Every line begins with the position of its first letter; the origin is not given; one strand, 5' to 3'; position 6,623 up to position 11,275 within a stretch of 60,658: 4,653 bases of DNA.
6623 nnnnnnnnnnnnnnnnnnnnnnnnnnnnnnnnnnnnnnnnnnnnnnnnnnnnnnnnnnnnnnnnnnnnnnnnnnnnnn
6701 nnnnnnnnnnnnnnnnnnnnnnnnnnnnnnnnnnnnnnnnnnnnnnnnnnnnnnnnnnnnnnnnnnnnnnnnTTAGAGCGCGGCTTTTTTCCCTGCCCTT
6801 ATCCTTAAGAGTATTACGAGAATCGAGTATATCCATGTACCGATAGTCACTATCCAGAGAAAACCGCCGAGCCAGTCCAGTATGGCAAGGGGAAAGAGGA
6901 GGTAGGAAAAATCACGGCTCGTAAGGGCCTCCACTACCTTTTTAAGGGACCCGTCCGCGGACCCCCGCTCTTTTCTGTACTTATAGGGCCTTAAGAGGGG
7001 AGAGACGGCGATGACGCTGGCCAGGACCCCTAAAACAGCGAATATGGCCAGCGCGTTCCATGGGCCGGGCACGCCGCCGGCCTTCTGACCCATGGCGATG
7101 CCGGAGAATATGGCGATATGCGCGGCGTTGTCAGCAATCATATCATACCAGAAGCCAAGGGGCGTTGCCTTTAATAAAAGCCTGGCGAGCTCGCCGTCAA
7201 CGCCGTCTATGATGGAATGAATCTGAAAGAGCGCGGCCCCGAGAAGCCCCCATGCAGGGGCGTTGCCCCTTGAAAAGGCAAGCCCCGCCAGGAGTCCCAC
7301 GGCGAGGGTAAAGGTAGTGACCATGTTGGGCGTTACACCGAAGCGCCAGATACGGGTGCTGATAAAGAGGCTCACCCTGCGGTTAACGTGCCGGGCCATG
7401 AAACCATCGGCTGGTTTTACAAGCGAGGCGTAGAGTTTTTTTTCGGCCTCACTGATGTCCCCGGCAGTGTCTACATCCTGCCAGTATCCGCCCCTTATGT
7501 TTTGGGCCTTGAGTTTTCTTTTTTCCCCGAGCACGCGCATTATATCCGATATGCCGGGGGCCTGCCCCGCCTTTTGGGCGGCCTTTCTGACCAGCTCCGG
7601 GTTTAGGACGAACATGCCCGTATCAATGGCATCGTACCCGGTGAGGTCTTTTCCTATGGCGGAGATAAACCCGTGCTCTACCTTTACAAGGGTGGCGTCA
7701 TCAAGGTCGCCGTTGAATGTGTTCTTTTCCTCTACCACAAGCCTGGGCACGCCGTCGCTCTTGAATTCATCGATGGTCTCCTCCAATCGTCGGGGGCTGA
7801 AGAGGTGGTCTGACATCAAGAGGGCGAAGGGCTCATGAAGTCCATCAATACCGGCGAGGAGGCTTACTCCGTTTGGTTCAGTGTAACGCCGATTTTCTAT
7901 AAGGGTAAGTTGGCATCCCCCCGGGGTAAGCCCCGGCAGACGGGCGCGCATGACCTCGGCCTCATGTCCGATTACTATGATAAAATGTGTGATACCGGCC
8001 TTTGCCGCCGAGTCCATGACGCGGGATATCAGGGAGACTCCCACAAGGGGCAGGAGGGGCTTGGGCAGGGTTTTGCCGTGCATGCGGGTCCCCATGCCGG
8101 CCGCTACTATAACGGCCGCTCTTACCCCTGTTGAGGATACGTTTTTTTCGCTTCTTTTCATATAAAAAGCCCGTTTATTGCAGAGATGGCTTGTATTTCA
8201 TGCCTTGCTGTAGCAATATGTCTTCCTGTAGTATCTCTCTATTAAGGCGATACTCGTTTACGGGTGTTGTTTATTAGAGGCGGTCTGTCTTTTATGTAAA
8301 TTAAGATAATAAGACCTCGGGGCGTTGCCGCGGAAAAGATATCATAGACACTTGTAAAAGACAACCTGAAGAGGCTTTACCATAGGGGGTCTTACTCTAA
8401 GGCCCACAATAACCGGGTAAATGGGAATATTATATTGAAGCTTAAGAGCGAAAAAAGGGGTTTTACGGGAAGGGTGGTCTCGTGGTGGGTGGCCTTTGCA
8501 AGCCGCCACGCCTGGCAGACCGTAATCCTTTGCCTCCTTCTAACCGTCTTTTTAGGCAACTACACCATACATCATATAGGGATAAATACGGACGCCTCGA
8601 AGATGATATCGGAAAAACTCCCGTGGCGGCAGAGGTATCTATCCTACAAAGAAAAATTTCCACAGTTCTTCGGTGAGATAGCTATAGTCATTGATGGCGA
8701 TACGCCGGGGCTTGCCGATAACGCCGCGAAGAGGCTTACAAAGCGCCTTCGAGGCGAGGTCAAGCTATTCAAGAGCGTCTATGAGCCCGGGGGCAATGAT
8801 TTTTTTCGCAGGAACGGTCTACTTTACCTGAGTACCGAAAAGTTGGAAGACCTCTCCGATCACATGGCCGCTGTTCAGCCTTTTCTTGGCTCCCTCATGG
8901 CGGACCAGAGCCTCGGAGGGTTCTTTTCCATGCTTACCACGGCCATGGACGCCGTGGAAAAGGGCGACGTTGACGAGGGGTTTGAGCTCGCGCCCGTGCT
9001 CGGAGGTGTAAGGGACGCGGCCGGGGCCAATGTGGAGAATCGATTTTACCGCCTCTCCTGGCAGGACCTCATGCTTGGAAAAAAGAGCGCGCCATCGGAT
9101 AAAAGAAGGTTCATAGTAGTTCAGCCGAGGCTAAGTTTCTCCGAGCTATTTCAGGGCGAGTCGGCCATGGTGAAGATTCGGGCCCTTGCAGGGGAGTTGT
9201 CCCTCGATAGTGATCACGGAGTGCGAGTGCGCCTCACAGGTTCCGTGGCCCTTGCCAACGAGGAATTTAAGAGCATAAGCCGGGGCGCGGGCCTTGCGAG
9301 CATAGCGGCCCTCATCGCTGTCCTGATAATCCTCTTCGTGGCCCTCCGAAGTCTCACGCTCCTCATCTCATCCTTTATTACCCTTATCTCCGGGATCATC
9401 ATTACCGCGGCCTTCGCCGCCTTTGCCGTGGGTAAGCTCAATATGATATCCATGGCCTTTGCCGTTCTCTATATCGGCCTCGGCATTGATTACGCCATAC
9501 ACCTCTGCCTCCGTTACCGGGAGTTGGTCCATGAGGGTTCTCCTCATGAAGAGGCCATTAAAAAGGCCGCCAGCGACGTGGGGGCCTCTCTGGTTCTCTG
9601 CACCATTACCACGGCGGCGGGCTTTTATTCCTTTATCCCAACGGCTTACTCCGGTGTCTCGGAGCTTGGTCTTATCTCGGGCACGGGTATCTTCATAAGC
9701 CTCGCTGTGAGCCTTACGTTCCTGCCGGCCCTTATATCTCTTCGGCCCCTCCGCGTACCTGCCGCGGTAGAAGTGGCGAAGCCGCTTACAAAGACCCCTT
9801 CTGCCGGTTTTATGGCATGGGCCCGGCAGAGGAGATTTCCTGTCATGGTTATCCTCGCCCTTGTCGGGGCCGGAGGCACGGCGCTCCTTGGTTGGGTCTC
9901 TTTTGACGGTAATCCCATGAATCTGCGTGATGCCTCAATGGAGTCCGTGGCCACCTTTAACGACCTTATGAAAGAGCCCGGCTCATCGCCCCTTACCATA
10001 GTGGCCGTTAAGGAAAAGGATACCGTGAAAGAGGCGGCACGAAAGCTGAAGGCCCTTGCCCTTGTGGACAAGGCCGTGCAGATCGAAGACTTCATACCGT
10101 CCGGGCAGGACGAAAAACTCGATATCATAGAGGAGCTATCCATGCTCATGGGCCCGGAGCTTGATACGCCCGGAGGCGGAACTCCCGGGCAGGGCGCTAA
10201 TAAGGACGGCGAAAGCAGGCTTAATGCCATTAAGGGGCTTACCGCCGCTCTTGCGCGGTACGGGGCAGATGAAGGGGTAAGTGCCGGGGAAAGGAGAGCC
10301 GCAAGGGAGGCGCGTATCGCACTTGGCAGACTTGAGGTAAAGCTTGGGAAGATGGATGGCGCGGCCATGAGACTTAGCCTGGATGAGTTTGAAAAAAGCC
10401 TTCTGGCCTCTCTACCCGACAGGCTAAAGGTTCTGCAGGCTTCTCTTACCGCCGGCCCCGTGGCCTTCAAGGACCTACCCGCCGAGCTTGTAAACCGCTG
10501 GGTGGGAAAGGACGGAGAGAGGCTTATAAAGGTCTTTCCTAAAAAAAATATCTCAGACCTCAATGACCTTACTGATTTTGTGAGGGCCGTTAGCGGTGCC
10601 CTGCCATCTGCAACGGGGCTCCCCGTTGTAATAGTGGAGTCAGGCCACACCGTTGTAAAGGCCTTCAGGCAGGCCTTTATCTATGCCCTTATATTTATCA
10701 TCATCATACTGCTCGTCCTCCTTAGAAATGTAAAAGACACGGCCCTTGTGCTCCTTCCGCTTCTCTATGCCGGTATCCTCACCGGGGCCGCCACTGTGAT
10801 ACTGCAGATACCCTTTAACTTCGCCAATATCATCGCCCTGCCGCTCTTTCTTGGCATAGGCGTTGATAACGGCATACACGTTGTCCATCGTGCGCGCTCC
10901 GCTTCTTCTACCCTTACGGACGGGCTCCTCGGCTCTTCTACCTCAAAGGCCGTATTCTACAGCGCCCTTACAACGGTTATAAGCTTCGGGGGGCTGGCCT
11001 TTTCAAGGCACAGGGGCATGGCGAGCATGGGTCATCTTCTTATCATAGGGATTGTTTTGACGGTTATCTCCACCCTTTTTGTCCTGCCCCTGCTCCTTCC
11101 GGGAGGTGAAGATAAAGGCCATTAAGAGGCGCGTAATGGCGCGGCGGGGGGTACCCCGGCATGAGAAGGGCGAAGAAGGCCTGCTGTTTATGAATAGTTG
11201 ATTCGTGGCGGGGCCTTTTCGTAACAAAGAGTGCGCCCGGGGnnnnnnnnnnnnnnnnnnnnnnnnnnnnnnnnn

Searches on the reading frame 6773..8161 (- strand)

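Call 76: search_protein_families(library=pfam, proteins=[window:6773-8161:-], max_evalue=0.01)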
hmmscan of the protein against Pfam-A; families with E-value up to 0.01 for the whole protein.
window:6773-8161:- (462 aa): 4 families
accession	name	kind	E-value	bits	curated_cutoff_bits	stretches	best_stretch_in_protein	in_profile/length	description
PF12804.13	NTP_transf_3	-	3.6e-13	50.4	27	1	16-149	1-127/160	MobA-like NTP transferase domain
PF00483.29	NTP_transferase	-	2.2e-11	44.3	21.2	2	16-136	2-127/245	Nucleotidyl transferase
PF01066.26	CDP-OH_P_transf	-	3.4e-10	41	22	1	277-383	3-97/152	CDP-alcohol phosphatidyltransferase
PF01128.25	IspD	-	0.00014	22.1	27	1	15-72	2-58/221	2-C-methyl-D-erythritol 4-phosphate cytidylyltransferase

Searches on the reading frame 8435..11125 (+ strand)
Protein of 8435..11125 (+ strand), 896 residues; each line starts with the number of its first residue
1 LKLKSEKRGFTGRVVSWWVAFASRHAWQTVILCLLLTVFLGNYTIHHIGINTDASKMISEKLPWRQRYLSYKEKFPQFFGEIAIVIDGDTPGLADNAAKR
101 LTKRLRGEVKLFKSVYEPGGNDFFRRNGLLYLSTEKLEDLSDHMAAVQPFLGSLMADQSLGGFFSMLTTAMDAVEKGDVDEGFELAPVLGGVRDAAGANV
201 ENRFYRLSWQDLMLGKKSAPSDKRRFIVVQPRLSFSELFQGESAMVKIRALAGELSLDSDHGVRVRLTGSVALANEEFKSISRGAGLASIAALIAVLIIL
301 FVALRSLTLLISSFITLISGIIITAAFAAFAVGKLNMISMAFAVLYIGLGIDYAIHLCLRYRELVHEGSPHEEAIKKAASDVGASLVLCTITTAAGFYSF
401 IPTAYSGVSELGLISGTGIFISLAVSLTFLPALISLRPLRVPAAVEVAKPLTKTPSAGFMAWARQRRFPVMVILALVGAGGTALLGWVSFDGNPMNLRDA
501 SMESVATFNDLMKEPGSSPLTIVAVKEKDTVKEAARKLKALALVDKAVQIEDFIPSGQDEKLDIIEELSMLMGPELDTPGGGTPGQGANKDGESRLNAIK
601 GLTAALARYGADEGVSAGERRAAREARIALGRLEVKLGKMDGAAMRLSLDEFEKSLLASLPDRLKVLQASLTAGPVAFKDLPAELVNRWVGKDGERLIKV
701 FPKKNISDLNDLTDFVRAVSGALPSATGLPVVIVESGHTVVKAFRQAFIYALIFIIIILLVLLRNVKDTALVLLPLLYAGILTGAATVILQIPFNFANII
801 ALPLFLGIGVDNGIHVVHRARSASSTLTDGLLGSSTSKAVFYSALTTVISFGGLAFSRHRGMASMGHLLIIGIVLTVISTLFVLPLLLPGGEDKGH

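Call 76: search_protein_families(library=pfam, proteins=[window:8435-11125:+], max_evalue=0.01)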
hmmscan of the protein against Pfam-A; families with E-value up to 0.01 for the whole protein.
window:8435-11125:+ (896 aa): 2 families
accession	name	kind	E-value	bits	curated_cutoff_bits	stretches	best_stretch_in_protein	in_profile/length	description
PF03176.21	MMPL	-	1.4e-35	123.3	20.5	2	237-465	99-322/333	MMPL family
PF12349.14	Sterol-sensing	-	0.0033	17.7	22.3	1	308-437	7-136/153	Sterol-sensing domain of SREBP cleavage-activation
